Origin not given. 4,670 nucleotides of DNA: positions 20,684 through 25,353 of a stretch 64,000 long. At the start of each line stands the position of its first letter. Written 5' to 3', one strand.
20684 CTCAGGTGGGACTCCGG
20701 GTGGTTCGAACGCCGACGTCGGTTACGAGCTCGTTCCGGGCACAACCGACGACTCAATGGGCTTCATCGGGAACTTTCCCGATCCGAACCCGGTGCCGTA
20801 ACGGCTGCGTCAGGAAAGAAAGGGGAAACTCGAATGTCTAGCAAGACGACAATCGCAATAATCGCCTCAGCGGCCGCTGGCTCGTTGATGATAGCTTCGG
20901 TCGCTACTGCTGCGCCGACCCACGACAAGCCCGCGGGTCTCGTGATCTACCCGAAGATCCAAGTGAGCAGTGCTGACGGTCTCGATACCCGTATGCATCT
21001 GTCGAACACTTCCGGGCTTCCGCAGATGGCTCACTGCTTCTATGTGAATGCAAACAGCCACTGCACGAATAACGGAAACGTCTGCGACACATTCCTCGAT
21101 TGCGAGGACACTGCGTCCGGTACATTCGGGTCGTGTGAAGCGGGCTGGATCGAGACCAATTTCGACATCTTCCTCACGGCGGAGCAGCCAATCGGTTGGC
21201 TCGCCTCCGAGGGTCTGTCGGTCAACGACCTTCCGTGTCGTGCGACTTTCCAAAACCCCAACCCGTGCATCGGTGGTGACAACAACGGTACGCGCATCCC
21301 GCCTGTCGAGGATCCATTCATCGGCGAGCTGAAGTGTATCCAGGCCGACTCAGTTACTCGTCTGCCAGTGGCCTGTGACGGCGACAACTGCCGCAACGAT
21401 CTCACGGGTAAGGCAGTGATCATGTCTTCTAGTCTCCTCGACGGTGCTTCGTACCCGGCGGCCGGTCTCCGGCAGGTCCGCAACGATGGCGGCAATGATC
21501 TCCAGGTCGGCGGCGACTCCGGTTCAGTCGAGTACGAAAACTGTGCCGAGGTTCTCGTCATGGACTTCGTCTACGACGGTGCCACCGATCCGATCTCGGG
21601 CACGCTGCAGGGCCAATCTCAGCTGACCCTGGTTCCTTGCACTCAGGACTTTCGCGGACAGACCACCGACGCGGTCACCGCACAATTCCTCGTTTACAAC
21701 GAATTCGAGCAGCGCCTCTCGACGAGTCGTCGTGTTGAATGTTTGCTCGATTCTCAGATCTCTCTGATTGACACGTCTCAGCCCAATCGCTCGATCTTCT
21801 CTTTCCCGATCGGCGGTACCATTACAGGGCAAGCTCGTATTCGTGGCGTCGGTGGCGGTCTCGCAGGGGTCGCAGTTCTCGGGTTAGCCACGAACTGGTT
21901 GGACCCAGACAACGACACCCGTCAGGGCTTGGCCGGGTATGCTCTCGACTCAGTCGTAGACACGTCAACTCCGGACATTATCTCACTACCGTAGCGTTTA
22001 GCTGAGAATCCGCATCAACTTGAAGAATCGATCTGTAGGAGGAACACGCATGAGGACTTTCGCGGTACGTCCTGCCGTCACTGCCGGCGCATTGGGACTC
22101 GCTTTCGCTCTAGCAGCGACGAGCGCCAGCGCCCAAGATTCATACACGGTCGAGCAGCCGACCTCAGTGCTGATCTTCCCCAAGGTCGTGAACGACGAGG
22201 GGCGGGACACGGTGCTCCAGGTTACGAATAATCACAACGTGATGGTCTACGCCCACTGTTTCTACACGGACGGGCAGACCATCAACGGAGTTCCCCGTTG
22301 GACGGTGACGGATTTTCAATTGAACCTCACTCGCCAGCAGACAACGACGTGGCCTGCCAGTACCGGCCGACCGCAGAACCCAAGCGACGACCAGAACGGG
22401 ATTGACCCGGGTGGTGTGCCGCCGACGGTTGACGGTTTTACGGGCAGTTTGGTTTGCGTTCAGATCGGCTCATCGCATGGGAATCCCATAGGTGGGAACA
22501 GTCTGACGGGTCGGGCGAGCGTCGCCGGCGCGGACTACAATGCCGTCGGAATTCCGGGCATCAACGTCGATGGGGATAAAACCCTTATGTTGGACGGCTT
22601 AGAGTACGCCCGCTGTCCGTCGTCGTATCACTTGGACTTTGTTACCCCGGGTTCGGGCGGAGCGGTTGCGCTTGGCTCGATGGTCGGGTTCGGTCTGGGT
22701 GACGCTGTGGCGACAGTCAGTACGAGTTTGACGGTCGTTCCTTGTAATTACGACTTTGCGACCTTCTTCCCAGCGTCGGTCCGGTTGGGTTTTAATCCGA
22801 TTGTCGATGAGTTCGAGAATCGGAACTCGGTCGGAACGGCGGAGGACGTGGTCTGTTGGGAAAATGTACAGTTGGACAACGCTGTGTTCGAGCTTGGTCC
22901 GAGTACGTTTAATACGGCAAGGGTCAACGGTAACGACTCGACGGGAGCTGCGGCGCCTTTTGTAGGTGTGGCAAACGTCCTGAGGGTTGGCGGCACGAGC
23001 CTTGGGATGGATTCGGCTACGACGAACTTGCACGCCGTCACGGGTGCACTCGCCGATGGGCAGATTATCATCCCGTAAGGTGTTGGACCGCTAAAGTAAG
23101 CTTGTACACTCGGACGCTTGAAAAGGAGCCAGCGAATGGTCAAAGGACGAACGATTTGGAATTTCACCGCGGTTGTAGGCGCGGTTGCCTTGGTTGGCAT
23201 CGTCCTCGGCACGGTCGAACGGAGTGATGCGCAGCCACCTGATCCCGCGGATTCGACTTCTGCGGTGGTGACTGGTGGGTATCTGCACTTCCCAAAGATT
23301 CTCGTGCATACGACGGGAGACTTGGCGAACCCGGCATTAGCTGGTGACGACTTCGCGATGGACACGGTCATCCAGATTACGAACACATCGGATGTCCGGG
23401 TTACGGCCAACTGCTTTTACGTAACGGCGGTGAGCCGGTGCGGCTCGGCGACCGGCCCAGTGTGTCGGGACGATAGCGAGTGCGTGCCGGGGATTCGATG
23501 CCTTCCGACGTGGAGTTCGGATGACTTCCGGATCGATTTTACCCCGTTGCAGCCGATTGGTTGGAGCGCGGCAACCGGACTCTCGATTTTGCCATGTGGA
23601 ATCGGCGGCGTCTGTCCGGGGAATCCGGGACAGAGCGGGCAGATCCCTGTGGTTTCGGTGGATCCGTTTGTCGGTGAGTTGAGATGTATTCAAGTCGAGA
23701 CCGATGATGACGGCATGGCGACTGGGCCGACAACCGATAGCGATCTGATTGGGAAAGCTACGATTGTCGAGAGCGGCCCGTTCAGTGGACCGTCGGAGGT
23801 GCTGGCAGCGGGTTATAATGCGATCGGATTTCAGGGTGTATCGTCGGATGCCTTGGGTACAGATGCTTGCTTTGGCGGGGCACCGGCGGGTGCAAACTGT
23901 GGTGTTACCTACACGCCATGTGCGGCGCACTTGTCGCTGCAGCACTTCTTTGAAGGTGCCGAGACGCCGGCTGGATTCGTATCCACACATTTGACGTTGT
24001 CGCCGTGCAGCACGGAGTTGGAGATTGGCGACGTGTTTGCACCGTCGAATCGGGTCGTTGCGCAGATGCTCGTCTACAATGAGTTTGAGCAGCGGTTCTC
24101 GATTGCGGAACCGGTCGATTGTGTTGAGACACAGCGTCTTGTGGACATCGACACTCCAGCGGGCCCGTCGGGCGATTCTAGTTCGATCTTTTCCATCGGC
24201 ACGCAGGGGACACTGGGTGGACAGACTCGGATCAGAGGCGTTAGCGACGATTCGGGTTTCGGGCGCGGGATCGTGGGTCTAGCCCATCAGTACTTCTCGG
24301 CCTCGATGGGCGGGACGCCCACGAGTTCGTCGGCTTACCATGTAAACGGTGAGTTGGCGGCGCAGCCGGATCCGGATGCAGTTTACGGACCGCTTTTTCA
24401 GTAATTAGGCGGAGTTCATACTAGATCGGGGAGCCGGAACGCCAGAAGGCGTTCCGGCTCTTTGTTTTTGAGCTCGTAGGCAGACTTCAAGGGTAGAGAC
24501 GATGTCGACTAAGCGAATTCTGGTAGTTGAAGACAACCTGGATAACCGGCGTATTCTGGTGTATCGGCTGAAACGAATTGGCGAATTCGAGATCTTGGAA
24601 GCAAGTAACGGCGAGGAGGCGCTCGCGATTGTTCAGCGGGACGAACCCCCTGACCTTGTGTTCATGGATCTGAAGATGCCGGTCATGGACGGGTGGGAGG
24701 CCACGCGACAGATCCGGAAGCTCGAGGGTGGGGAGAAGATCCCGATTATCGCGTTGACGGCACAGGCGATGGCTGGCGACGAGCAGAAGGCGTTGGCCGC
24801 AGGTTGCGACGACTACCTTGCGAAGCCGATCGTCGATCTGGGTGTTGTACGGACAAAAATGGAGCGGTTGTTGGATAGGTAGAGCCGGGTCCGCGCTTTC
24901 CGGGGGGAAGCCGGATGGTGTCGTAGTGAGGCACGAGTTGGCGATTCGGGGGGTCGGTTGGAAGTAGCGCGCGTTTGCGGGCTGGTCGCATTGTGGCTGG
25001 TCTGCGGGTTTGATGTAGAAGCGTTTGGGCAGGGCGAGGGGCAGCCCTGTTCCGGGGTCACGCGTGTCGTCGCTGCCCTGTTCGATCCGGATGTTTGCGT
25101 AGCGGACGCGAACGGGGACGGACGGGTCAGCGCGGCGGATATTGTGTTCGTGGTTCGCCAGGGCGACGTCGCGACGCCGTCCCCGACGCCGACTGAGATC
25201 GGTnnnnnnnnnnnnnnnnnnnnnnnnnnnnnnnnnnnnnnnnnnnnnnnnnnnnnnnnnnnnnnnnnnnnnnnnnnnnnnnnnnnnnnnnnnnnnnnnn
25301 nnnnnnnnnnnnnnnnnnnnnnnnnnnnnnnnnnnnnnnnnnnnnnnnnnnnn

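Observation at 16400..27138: Two giant secreted proteins: dockerin-like N-terminus, ~500-aa Thr/Arg/Pro (TRT) polycationic spacer, shared novel C-terminal domain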

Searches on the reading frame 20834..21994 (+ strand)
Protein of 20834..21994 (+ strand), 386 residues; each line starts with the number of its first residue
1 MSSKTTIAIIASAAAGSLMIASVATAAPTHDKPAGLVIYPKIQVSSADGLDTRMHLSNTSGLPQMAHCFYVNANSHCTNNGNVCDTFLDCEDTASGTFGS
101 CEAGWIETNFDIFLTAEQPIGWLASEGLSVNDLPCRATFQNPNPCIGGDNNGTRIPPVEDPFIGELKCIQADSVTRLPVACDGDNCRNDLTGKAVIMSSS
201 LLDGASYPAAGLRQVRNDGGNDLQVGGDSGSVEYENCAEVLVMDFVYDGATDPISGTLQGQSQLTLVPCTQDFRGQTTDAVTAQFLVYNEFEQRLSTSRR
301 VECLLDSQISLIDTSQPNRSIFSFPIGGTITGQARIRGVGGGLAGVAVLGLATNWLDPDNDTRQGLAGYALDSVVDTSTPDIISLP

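Call 3: search_protein_families(library=pfam, proteins=[window:20834-21994:+], max_evalue=1)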
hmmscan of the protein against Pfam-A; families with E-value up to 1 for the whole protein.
window:20834-21994:+ (386 aa): 1 family
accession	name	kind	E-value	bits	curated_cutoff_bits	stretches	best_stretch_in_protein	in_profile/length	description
PF00193.23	Xlink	-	0.18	12.5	27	1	70-108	15-53/92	Extracellular link domain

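Call 4: search_protein_families(library=ncbifam, proteins=[window:20834-21994:+], max_evalue=1)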
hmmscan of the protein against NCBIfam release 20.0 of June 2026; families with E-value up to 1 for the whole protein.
window:20834-21994:+ (386 aa): 0 families

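Call 26: find_homologous_proteins(query=window:20834-21991:+, max_evalue=0.001)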
Query window:20834-21991:+ (386 aa): 457 proteins with E <= 0.001 among 8000 candidates; the best 120 are listed.
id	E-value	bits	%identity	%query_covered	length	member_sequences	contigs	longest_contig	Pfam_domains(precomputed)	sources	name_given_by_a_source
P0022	2.7e-258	874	100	100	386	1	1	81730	-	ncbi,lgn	-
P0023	8.7e-170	583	70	100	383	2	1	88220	-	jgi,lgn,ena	-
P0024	1.3e-169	582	69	100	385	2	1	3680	-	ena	-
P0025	1.9e-169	582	69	100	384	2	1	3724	-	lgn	-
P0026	2.2e-169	582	68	100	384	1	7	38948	-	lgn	-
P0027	4.6e-167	574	67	100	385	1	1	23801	-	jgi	jgi:hypothetical protein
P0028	1.0e-165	569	68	100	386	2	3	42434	-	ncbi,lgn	-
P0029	1.0e-164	566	69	95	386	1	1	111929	-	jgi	jgi:hypothetical protein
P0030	2.5e-163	562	69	95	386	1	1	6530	-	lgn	-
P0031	7.2e-163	560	69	98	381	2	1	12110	-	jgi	-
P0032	6.0e-162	557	67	100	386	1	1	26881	-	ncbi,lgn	-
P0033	2.7e-161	555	68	100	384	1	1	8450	-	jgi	-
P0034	3.5e-160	551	70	93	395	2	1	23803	-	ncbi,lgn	-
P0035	2.3e-158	545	68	100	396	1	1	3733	-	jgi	jgi:hypothetical protein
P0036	4.8e-156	538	66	100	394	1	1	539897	-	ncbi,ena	-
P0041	5.5e-144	498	62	100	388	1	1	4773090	-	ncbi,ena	-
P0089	6.7e-99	350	49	99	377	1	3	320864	-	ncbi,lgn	ncbi:MAG: hypothetical protein AB7V27_04570 [Candidatus Binatia bacterium]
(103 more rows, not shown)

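Call 27: find_encoding_contigs(protein=P0022, flank=10000, max_places=2)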
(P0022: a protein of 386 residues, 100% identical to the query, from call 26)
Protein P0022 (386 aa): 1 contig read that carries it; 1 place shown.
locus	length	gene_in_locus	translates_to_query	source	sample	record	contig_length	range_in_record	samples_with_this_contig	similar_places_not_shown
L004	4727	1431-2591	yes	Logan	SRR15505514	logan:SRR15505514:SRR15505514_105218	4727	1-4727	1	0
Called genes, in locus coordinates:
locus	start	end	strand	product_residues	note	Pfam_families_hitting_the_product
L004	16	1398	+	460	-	PF23416:DUF7107 (faint)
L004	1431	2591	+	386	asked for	-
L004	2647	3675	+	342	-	-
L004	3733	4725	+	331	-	?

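Call 29: find_encoding_contigs(protein=P0041, flank=10000, max_places=1)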
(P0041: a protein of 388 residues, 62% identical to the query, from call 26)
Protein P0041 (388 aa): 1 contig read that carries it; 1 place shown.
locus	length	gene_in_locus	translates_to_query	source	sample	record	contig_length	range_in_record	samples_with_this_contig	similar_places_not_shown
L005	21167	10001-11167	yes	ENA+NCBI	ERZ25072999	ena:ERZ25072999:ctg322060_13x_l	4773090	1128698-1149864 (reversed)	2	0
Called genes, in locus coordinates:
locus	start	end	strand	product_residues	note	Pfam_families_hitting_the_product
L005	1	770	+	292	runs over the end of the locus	PF00106:adh_short, PF08659:KR, PF13561:adh_short_C2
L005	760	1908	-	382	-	PF22025:ThiI_fer, PF02926:THUMP, PF02568:ThiI, PF06508:QueC (faint)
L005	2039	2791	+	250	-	PF00218:IGPS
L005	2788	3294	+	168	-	PF00293:NUDIX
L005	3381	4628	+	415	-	PF00149:Metallophos, PF12850:Metallophos_2 (weak)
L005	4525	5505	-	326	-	PF02481:DNA_processg_A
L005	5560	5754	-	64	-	-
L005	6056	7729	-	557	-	-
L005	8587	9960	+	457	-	-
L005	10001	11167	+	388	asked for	-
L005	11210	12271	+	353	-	-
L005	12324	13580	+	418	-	-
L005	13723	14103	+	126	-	PF00072:Response_reg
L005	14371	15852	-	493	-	-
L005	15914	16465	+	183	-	-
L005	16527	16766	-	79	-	PF15731:MqsA_antitoxin (weak), PF13560:HTH_31, PF20432:Xre-like-HTH (weak), PF12844:HTH_19 (weak), PF13443:HTH_26 (weak), PF01381:HTH_3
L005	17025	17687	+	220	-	-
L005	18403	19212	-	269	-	PF01695:IstB_IS21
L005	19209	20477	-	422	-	PF22483:Mu-transpos_C_2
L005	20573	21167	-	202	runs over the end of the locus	PF00665:rve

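Call 30: find_encoding_contigs(protein=P0089, flank=10000, max_places=1)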
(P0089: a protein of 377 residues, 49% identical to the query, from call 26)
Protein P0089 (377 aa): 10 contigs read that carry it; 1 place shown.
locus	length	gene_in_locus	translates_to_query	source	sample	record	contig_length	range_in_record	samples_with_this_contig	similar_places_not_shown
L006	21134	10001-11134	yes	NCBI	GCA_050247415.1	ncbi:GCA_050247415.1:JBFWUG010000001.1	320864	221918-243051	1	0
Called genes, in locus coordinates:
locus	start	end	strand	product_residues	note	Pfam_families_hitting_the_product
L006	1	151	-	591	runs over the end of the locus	PF16949:ABC_tran_2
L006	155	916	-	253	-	PF00005:ABC_tran, PF13304:AAA_21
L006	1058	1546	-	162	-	PF01035:DNA_binding_1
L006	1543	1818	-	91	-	PF03795:YCII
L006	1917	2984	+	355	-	PF11383:DUF3187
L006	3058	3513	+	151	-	PF19315:MC_hydratase, PF01575:MaoC_dehydratas, PF13452:FAS1_DH_region (weak)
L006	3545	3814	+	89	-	-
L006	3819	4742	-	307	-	PF02481:DNA_processg_A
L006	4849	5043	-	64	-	-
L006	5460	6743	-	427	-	-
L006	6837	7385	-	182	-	-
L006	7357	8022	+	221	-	-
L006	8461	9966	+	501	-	-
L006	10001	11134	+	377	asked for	-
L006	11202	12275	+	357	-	-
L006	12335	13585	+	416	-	-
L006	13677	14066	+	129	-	PF00072:Response_reg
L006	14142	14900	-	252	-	-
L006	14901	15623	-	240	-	-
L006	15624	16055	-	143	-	-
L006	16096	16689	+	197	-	-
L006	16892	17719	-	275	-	PF00535:Glycos_transf_2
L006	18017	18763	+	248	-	PF13489:Methyltransf_23, PF08241:Methyltransf_11, PF08242:Methyltransf_12, PF13649:Methyltransf_25 (weak), PF13847:Methyltransf_31 (weak)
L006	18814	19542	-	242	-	PF06293:Kdo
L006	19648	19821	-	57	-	PF03966:Trm112p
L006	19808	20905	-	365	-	PF02606:LpxK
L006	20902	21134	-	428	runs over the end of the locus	PF04413:Glycos_transf_N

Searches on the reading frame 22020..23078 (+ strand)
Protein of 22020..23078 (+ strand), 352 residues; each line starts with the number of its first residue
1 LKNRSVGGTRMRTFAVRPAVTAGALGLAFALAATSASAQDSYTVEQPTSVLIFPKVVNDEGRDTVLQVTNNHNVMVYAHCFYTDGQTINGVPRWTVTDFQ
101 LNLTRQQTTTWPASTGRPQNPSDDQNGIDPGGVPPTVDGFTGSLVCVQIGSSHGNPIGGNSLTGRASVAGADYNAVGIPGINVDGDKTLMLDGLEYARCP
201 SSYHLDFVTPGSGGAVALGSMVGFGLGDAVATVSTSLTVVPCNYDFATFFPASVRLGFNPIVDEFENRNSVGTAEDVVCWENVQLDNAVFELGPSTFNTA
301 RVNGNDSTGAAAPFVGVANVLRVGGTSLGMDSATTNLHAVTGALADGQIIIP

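Call 3: search_protein_families(library=pfam, proteins=[window:22020-23078:+], max_evalue=1)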
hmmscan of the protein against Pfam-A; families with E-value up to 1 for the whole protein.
window:22020-23078:+ (352 aa): 0 families

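Call 4: search_protein_families(library=ncbifam, proteins=[window:22020-23078:+], max_evalue=1)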
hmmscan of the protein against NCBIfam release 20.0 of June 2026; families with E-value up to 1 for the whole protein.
window:22020-23078:+ (352 aa): 0 families

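Call 42: predict_structure(alignment_id=A3)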
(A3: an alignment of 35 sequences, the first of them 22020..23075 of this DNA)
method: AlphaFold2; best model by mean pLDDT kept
length: 352 residues; sequences in the alignment: 35
mean_pLDDT: 62.8   pTM: 0.65
mean pLDDT of the five models: 62.8, 61.8, 60.3, 60.0, 59.7
residues with pLDDT >= 90: 52; 70-90: 64; 50-70: 120; < 50: 116
segments of 3 or more residues with pLDDT < 50: 1-17, 19-44, 193-197, 210-226, 283-298, 307-315, 319-322, 332-344
pLDDT, mean of each block of 10 residues (from residue 1): 40 41 40 35 68 88 93 94 75 76 94 88 61 85 90 82 90 80 67 51 59 40 48 57 59 59 51 59 41 43 49 47 54 45 50 56
secondary structure, 60 per line:
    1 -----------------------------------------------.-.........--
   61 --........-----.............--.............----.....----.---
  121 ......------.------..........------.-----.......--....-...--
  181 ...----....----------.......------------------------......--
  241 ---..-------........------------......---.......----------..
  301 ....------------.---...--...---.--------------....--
elements in order: E50-58 E63-70 E76-88 E91-103 E108-112 H121-126 E140-149 E162-168 E171-174 E176-178 E181-183 E188-191 E202-208 E233-238 E253-260 E273-278 E282-288 E299-304 E321-323 E326-328 E347-350

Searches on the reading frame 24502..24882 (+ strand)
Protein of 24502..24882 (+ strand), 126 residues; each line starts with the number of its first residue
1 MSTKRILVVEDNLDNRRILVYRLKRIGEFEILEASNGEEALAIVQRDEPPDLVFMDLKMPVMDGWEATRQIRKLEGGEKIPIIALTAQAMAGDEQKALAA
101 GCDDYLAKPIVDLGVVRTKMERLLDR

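Call 3: search_protein_families(library=pfam, proteins=[window:24502-24882:+], max_evalue=1)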
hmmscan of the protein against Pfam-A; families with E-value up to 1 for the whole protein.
window:24502-24882:+ (126 aa): 2 families
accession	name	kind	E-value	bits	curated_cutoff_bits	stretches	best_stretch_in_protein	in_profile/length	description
PF00072.30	Response_reg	-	8e-26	90.8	30.2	1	6-110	1-101/111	Response regulator receiver domain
PF23198.2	PDE8A_N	-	0.0063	16.9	29.6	1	28-97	34-103/147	PDE8A-like, N-terminal domain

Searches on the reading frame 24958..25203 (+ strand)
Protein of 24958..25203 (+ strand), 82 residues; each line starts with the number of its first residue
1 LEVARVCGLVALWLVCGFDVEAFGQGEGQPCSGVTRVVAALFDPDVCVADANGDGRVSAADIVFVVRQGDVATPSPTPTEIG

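Call 37: search_protein_families(library=pfam, max_evalue=1, proteins=[window:24958-25203:+])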
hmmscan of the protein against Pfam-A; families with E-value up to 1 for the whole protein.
seq(82 aa): 4 families
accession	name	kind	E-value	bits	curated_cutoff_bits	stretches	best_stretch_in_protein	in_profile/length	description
PF00404.24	Dockerin_1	-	0.0022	18.6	22.9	1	48-67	35-54/57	Dockerin type I domain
PF05354.17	Phage_attach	-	0.039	15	26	1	21-76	15-70/99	Phage Head-Tail Attachment protein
PF13202.12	EF-hand_5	-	0.048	13.6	25.9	1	49-60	8-19/25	EF hand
PF00036.39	EF-hand_1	-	0.18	11.9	25.4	1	49-67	9-27/29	EF hand domain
